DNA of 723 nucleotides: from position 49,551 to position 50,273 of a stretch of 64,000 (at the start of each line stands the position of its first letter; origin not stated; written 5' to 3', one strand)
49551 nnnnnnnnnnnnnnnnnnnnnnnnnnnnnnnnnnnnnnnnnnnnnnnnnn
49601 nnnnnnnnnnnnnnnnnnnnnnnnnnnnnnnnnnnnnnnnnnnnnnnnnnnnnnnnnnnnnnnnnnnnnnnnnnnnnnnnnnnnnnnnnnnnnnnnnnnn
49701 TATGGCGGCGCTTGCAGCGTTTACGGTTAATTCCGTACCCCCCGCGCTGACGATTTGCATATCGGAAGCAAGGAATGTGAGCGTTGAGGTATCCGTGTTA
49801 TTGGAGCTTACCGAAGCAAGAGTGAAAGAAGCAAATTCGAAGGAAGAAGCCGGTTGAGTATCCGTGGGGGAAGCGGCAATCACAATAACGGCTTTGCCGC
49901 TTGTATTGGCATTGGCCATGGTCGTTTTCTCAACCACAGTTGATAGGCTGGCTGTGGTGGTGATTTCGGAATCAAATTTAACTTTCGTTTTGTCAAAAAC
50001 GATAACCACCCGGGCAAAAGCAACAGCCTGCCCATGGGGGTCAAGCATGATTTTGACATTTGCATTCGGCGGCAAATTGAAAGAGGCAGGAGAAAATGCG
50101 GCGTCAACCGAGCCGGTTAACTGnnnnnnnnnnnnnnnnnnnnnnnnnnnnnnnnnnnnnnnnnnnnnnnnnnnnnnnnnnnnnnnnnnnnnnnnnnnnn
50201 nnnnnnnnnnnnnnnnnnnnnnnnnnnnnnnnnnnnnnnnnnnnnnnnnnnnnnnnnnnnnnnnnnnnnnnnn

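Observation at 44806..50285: Two membrane-anchored paralogs without dockerins embedded in the array: candidate cohesin-like receptors or scaffold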

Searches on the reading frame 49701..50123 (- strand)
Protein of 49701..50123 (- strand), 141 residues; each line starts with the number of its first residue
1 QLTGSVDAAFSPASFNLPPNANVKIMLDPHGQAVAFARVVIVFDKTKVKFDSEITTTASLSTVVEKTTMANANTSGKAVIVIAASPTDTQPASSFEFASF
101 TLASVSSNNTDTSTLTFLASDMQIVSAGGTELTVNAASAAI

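Call 15: search_solved_structures(query=A2, max_evalue=10, show_alignments=3)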
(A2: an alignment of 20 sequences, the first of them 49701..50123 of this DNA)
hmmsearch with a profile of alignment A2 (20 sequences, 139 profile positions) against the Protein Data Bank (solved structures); distinct sequences matched with E-value up to 10: 0.

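Call 16: search_protein_families(library=pfam, alignment_id=A2, max_evalue=1)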
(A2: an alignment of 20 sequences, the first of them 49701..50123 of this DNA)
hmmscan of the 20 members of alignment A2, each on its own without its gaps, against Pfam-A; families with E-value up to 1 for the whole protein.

A. member 1, window:49701-50123:- (141 aa): 0 families

B. families by the number of members that match (of 20 scanned): 15 families
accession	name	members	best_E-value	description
PF18637.7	AUDH_Cupin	3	0.0087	Aldos-2-ulose dehydratase/isomerase (AUDH) Cupin domain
PF09430.16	EMC7_beta-sandw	2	0.015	ER membrane protein complex subunit 7, beta-sandwich domain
PF24569.1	CFAP161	2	0.019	Cilia- and flagella-associated protein 161-like domain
PF04357.19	TamB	1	0.0041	TamB, inner membrane protein subunit of TAM complex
PF00963.24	Cohesin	1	0.0099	Cohesin domain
PF20585.4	Pectate_lyase_5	1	0.037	Putative pectate lyase-like adhesive domain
PF20495.3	DUF6727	1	0.062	Family of unknown function (DUF6727)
PF22084.1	UfSP_MPN_N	1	0.064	Ufm1 specific protease UfSP N-terminal MPN domain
PF07762.19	DUF1618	1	0.07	Protein of unknown function (DUF1618)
PF24507.1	Ig_CFAP65_4th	1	0.095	CFAP65, fourth Ig-like domain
PF08795.16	DUF1796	1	0.15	Putative papain-like cysteine peptidase (DUF1796)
PF12436.14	USP7_ICP0_bdg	1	0.15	ICP0-binding domain of Ubiquitin-specific protease 7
PF16835.10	SF3A2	1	0.16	Pre-mRNA-splicing factor SF3a complex subunit 2 (Prp11)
PF13749.12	HATPase_c_4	1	0.19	Putative ATP-dependent DNA helicase recG C-terminal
PF12073.14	DUF3553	1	0.19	Protein of unknown function (DUF3553)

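Call 25: predict_structure(alignment_id=A2)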
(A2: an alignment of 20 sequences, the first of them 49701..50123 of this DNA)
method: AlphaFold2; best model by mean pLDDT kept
length: 141 residues; sequences in the alignment: 20
mean_pLDDT: 94.8   pTM: 0.88
mean pLDDT of the five models: 94.8, 94.7, 94.5, 94.3, 93.7
residues with pLDDT >= 90: 126; 70-90: 13; 50-70: 1; < 50: 1
segments of 3 or more residues with pLDDT < 50: none
pLDDT, mean of each block of 10 residues (from residue 1): 85 97 98 97 98 90 93 98 91 97 94 97 96 97 96
secondary structure, 60 per line:
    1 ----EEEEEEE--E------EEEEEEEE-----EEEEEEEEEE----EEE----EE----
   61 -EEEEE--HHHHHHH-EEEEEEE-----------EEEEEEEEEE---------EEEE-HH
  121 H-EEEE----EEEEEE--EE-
elements in order: E5-11 E21-28 E34-43 E48-50 E62-66 H69-75 E77-83 E95-104 E114-117 E123-126 E131-136

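Call 27: fold_search(model_id=the predicted structure, library=pdb)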
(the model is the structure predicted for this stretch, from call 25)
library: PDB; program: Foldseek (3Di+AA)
matches with E <= 10: 1936; with E <= 0.001: 86
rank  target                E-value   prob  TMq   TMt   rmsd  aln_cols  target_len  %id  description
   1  6kgf_C                5.5e-09  1.00  0.76  0.74   3.1       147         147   14  Crystal structure of CaDoc0917(R16D)-CaCohA2 complex at pH 8.2 (released 2020-07-08)
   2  6kgd_A                6.2e-09  1.00  0.76  0.74   3.1       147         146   14  Crystal structure of CaDoc0917(R49D)-CaCohA2 complex at pH 8.0 (released 2020-07-08)
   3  6kgc_A                6.5e-09  1.00  0.76  0.75   3.1       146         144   14  Crystal structure of CaDoc0917(R49D)-CaCohA2 complex at pH 5.4 (released 2020-07-08)
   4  5lxv_A                6.0e-08  1.00  0.75  0.63   4.4       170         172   14  Crystal structure of Ruminococcus flavefaciens scaffoldin C cohesin in complex with a dockerin from an uncharacterized (released 2016-10-19)
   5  5lxv_C                7.9e-08  1.00  0.76  0.63   4.4       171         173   14  Crystal structure of Ruminococcus flavefaciens scaffoldin C cohesin in complex with a dockerin from an uncharacterized (released 2016-10-19)
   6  6kge_A                9.9e-08  1.00  0.75  0.75   3.1       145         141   14  Crystal structure of CaDoc0917(R16D)-CaCohA2 complex at pH 5.5 (released 2020-07-08)
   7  6kgf_A                1.3e-07  1.00  0.76  0.75   3.0       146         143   14  Crystal structure of CaDoc0917(R16D)-CaCohA2 complex at pH 8.2 (released 2020-07-08)
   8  5nrm_A                1.5e-07  1.00  0.77  0.77   2.8       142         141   10  Crystal structure of the sixth cohesin from Acetivibrio cellulolyticus' scaffoldin B in complex with Cel5 dockerin S51 (released 2018-01-31)
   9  4ums                  3.5e-07  1.00  0.72  0.67   3.3       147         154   12  The crystal structure of the seventh ScaB type I cohesin from Pseudobacteroides cellulosolvens (released 2015-05-06)
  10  5nrk_A                6.5e-07  1.00  0.77  0.76   2.7       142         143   10  Crystal structure of the sixth cohesin from Acetivibrio cellulolyticus' scaffoldin B in complex with Cel5 dockerin S15 (released 2018-01-31)
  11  4uyp_A                1.2e-06  1.00  0.74  0.73   3.2       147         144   18  High resolution structure of the third cohesin ScaC in complex with the ScaB dockerin with a mutation in the N-termina (released 2015-04-15)
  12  2xdh                  1.3e-06  1.00  0.69  0.70   3.6       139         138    8  Non-cellulosomal cohesin from the hyperthermophilic archaeon Archaeoglobus fulgidus (released 2010-05-26)
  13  4uyp_C                1.3e-06  1.00  0.76  0.74   3.0       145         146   16  High resolution structure of the third cohesin ScaC in complex with the ScaB dockerin with a mutation in the N-termina (released 2015-04-15)
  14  3ul4_A                1.3e-06  1.00  0.76  0.75   2.8       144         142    8  Crystal structure of Coh-OlpA(Cthe_3080)-Doc918(Cthe_0918) complex: A novel type I Cohesin-Dockerin complex from Clost (released 2012-11-28)
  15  4dh2_C                1.5e-06  1.00  0.72  0.66   3.0       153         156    6  Crystal structure of Coh-OlpC(Cthe_0452)-Doc435(Cthe_0435) complex: A novel type I Cohesin-Dockerin complex from Clost (released 2012-11-28)
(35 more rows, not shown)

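Call 28: search_protein_representatives(alignment_id=A2)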
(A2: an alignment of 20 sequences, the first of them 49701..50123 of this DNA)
Query: 20 sequences, 139 profile positions. Proteins with E-value up to 0.001 (for the whole library): 737; up to 1e-10: 516; up to 1e-30: 87. The best 150 are listed.
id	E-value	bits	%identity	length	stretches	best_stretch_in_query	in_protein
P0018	1.9e-134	458.6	-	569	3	2-139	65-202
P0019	6.1e-133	453.8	-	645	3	2-139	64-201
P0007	3.6e-107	370.3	-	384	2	2-139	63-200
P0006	1.1e-105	365.5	-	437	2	3-139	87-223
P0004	2.1e-100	348.3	-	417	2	2-139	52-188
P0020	3.0e-96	334.9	-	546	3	4-137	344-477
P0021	4.5e-84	295.4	-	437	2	3-138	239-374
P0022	4.6e-83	292.2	-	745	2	3-127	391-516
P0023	1.4e-78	277.7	-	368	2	6-138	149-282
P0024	1.4e-60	219.3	-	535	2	3-136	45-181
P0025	8.1e-57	207.1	-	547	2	5-135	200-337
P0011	1.4e-51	190.2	-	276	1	3-139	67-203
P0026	2.1e-51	189.6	-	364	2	2-139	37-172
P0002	7.5e-50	184.6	-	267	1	2-139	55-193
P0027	3.7e-49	182.3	-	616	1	2-138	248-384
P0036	3.1e-40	153.4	-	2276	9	4-116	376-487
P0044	2.3e-38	147.4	-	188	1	3-137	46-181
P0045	2.4e-38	147.3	-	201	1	3-132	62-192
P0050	1.3e-37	144.9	-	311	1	5-139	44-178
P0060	1.7e-35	138.0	-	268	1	3-137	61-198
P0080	6.9e-32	126.4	-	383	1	2-138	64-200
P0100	7.8e-30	119.7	-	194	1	2-137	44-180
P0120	1.3e-28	115.7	-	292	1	4-138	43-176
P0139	4.5e-27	110.8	-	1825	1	3-137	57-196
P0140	5.0e-27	110.6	-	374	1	2-139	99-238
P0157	6.5e-26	107.0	-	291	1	2-138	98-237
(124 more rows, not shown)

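Call 57: find_related_loci(query=A5, collection=genome_contigs, flank=10000)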
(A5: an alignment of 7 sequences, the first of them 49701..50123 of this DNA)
Query A5 (141 aa) in genome_contigs; peptide patterns used: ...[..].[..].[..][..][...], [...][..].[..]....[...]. (x = any residue, [..] = any of these).
54 stretches matched a pattern; 3 encode a relative of the query (tblastn E <= 1e-3); 3 distinct loci.
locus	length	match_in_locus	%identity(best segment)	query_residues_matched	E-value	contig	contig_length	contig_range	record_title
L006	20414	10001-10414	53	3-141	6e-42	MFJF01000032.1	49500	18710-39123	MAG: Candidatus Gottesmanbacteria bacterium RIFCSPHIGHO2_01_FULL_40_15 rifcsphigho2_01_scaffold_969, whole genome shotgu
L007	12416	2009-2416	57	4-141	1e-47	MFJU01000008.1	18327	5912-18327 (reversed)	MAG: Candidatus Gottesmanbacteria bacterium RIFCSPLOWO2_01_FULL_42_22 rifcsplowo2_01_scaffold_14608, whole genome shotgu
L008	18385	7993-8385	54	10-141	9e-40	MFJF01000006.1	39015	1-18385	MAG: Candidatus Gottesmanbacteria bacterium RIFCSPHIGHO2_01_FULL_40_15 rifcsphigho2_01_scaffold_1576, whole genome shotg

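Call 72: find_encoding_contigs(protein=P0044, flank=10000, max_places=2)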
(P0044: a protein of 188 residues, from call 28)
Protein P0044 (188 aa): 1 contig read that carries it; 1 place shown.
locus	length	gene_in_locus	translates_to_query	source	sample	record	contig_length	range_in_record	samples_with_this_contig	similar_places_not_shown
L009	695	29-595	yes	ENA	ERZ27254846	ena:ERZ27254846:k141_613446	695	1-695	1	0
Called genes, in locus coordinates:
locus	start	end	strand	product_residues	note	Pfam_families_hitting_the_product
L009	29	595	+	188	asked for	-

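Call 73: find_encoding_contigs(protein=P0045, flank=10000, max_places=2)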
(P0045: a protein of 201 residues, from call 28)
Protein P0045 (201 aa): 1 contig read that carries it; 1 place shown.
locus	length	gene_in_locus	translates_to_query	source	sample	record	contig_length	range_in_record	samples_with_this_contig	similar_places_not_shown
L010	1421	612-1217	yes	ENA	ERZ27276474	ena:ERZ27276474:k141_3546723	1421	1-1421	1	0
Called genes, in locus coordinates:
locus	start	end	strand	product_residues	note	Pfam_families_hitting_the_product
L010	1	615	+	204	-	?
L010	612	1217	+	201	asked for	-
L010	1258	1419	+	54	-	?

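Call 76: list_cluster_members(proteins=[P0018, P0036, P0139, P0050, P0060, P0080, P0100, P0120, P0140, P0157])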
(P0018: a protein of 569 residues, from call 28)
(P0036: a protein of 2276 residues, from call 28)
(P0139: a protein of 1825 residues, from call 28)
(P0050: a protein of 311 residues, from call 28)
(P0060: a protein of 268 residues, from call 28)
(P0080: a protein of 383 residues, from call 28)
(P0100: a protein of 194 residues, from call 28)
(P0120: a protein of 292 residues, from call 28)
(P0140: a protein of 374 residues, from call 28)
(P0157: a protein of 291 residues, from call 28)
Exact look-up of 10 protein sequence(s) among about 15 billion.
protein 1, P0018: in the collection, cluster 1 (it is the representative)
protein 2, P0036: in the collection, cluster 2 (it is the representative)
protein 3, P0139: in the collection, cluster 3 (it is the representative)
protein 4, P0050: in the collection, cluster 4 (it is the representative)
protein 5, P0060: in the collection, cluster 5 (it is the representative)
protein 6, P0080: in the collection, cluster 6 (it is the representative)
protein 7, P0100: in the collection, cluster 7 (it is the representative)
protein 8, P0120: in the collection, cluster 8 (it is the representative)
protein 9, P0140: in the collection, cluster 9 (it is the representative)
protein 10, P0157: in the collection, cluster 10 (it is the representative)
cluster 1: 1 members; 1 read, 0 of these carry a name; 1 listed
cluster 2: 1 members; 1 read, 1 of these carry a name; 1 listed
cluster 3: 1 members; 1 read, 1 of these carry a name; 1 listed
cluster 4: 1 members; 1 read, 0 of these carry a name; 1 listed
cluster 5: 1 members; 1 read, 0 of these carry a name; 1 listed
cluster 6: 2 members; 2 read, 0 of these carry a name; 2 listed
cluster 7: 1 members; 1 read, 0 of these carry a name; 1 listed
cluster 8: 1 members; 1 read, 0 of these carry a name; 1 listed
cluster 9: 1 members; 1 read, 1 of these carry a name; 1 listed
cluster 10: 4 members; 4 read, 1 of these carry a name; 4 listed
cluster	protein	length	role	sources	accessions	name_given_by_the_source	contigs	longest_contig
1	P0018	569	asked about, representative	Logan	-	-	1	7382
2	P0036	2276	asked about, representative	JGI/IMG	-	hypothetical protein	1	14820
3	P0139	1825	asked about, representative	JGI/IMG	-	hypothetical protein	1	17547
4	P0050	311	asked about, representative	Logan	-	-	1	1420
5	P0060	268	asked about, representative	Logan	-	-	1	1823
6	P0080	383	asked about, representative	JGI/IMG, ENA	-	-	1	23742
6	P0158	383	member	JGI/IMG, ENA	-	-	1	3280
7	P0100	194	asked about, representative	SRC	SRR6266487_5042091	-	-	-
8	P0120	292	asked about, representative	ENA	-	-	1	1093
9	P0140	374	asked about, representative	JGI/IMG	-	hypothetical protein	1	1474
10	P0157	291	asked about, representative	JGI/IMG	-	-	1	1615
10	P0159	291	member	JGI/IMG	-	hypothetical protein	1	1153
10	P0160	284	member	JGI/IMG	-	-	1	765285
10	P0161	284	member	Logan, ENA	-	-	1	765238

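Call 79: find_encoding_contigs(protein=P0160, flank=10000, max_places=1)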
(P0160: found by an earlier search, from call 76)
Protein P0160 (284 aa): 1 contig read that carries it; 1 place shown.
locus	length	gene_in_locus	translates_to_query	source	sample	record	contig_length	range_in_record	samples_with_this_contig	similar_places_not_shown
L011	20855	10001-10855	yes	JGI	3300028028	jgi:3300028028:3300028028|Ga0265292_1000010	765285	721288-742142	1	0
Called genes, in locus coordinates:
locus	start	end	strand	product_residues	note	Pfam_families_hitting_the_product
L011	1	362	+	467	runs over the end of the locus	-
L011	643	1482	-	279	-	PF10672:Methyltrans_SAM (weak)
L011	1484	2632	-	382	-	PF01926:MMR_HSR1, PF02421:FeoB_N, PF16897:MMR_HSR1_Xtn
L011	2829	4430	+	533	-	PF06418:CTP_synth_N, PF00117:GATase, PF07722:Peptidase_C26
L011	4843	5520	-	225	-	PF13399:LytR_C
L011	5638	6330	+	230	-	-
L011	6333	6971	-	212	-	-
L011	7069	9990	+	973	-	PF22842:Pel9A-like_beta_helix, PF13229:Beta_helix (weak), PF22842:Pel9A-like_beta_helix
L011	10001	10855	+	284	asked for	-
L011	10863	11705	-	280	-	PF01018:GTP1_OBG, PF02421:FeoB_N, PF01926:MMR_HSR1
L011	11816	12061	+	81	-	-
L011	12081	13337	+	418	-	PF07690:MFS_1, PF12832:MFS_1_like, PF00083:Sugar_tr (weak), PF07690:MFS_1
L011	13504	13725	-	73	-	-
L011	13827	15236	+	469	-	PF03193:RsgA_GTPase (faint), PF13476:AAA_23 (faint), PF00005:ABC_tran, PF02463:SMC_N (faint), PF13191:AAA_16 (faint), PF13555:AAA_29 (faint), PF20720:nSTAND3 (faint), PF00005:ABC_tran, +4 more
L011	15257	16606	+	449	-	PF00753:Lactamase_B, PF23023:Anti-Pycsar_Apyc1 (weak), PF16661:Lactamase_B_6 (weak), PF10996:Beta-Casp, PF07521:RMMBL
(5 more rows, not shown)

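Call 80: find_encoding_contigs(protein=P0080, flank=10000, max_places=1)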
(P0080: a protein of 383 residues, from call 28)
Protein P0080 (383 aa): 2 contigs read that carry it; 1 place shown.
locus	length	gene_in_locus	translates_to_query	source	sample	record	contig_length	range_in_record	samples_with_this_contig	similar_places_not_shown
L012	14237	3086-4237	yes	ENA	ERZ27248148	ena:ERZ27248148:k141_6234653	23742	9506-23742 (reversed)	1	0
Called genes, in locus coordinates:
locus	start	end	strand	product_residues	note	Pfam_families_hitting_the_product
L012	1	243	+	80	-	?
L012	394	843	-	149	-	-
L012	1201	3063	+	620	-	PF00404:Dockerin_1 (weak)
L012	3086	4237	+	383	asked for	PF00404:Dockerin_1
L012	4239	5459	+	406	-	PF13620:CarboxypepD_reg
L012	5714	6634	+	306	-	-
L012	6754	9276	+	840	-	-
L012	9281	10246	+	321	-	-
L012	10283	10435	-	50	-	-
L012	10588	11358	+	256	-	-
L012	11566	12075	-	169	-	PF01844:HNH (weak)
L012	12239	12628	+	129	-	-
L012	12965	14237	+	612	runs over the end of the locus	PF04041:Glyco_hydro_130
